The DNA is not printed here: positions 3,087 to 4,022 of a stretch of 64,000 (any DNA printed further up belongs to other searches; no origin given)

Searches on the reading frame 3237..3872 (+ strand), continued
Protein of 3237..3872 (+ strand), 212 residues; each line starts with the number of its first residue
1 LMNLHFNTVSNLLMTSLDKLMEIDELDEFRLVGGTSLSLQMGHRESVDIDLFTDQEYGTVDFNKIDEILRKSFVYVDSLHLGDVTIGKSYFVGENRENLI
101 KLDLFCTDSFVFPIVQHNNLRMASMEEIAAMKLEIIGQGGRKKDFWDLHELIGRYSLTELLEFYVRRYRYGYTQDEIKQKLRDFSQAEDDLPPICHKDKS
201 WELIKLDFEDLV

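Call 91: search_solved_structures(query=A5, max_evalue=10, show_alignments=4)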
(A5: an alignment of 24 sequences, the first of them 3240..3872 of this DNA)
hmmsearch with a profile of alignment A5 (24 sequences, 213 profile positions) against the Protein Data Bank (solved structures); distinct sequences matched with E-value up to 10: 3.
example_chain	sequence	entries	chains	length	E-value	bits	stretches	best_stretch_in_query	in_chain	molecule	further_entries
4o8s_A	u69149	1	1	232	1e-05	28.6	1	28-179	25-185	Putative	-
4ok0_A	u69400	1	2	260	1.5e-05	28.1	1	28-179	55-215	Putative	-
8an4_A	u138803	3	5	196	0.021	17.8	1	26-155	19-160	Bacterial toxin | Nucleotidyl transferase AbiEii/AbiGii toxin family protein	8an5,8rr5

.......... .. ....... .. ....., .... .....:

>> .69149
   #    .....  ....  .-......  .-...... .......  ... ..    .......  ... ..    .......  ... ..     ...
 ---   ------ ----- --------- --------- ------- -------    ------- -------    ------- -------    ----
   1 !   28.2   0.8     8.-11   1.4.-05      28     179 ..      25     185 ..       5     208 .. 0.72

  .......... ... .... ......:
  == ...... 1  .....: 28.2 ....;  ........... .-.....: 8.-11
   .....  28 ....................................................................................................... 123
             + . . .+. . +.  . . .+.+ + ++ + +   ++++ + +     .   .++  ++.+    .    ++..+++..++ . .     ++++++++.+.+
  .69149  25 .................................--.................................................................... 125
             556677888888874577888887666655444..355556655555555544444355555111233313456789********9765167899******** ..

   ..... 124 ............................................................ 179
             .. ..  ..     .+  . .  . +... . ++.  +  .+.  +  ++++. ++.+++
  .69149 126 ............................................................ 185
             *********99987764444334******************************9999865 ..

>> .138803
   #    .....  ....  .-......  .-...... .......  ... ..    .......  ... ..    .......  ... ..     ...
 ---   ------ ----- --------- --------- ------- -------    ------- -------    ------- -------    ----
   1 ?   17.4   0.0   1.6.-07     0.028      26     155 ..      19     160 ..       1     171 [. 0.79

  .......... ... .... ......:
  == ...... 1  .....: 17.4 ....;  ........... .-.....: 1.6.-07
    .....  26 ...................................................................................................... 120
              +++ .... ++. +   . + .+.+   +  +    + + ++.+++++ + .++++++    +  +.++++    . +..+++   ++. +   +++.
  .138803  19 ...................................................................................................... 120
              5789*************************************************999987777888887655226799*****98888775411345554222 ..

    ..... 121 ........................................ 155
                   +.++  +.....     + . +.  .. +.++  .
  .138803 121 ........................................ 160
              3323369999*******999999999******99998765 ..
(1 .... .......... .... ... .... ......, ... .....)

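Call 92: search_protein_families(library=phrogs, proteins=[window:3240-3872:+], max_evalue=0.01)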
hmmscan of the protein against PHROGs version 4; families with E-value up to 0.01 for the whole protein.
window:3240-3872:+ (211 aa): 0 families
